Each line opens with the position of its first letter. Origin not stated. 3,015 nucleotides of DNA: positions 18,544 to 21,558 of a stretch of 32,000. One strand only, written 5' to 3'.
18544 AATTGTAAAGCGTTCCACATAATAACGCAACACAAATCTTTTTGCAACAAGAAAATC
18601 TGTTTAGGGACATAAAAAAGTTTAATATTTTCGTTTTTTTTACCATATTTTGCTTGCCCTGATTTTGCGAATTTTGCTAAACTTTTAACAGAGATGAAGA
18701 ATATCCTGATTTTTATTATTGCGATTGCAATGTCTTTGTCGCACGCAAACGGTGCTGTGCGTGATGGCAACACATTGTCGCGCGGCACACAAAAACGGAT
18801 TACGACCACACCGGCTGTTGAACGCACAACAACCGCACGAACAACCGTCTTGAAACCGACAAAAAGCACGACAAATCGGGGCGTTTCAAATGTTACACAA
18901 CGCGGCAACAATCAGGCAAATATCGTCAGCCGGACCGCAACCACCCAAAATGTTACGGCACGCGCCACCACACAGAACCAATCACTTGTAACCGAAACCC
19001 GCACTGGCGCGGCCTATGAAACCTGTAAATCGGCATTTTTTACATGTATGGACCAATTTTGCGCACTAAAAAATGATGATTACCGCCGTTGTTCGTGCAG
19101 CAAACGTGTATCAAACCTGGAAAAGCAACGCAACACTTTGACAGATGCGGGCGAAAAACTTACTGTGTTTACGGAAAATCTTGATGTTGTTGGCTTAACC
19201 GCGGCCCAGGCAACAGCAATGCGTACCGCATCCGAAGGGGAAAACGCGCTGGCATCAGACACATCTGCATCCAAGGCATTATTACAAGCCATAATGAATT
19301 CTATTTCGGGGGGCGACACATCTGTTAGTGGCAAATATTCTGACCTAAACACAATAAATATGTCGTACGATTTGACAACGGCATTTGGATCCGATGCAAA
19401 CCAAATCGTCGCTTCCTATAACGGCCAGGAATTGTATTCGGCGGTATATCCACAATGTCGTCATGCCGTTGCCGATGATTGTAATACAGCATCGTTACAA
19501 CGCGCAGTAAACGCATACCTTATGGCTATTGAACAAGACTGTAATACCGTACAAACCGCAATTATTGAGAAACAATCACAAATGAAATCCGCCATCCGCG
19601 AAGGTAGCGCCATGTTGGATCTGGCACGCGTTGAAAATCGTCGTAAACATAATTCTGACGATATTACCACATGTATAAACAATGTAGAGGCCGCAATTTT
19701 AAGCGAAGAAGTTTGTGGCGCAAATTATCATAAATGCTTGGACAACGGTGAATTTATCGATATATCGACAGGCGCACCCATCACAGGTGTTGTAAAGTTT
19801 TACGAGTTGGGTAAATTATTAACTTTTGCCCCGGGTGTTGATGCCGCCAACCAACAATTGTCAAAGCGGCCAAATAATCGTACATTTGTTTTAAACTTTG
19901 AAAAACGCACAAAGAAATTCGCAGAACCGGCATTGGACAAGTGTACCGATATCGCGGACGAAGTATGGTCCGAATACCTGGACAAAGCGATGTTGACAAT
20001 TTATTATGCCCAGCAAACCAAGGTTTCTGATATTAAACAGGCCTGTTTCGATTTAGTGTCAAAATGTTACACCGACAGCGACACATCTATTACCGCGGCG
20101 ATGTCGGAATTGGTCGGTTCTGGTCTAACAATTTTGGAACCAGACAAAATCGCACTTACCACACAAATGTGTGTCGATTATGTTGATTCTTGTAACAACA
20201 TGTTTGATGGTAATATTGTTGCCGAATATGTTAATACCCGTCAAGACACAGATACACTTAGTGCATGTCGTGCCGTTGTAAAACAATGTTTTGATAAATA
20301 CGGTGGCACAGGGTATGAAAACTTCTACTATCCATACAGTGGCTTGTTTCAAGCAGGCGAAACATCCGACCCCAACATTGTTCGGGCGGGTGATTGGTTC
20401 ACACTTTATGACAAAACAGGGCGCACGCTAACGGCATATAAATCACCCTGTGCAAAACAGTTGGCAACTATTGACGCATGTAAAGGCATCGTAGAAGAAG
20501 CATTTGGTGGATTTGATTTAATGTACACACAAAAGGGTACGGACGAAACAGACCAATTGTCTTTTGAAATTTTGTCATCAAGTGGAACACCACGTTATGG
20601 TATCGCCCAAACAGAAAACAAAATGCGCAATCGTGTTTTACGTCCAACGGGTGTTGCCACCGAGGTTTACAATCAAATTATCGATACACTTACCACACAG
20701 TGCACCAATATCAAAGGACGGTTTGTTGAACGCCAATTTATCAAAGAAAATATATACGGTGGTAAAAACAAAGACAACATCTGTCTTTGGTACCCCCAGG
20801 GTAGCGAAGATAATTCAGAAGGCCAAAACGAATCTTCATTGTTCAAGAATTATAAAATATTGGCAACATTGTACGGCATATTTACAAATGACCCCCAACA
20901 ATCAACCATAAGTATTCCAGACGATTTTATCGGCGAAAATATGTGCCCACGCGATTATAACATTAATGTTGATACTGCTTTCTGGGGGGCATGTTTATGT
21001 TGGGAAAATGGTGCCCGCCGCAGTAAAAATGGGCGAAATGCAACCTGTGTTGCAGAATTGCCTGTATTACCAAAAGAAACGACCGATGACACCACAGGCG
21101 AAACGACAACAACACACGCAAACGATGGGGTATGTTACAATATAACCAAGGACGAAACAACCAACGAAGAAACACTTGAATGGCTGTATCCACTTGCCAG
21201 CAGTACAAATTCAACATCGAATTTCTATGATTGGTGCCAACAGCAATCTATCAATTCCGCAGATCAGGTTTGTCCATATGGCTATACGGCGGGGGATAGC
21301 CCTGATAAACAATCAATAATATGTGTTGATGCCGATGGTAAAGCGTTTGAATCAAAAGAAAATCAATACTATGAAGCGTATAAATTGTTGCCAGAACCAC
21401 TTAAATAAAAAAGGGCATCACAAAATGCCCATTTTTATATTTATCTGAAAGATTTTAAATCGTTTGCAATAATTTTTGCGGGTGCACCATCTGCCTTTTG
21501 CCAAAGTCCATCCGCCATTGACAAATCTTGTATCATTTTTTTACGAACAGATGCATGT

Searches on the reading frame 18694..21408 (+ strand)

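Call 3: search_protein_families(library=pfam, proteins=[window:18694-21408:+], max_evalue=0.1)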
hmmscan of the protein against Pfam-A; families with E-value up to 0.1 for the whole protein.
window:18694-21408:+ (904 aa): 1 family
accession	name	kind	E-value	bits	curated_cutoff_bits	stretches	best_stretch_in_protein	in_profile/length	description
PF01670.23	Glyco_hydro_12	-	0.046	14.3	27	1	164-243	24-101/207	Glycosyl hydrolase family 12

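Call 6: search_protein_families(library=ncbifam, proteins=[window:18694-21408:+], max_evalue=0.1)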
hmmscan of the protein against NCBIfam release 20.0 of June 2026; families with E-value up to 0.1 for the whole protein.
window:18694-21408:+ (904 aa): 0 families

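Call 17: search_protein_families(library=phrogs, proteins=[window:18694-21408:+], max_evalue=0.01)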
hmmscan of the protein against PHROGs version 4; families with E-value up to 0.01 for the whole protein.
window:18694-21408:+ (904 aa): 0 families

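Call 84: search_protein_families(library=padloc, proteins=[window:18694-21408:+], max_evalue=0.01)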
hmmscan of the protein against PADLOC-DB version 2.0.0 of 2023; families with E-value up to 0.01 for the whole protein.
window:18694-21408:+ (904 aa): 0 families
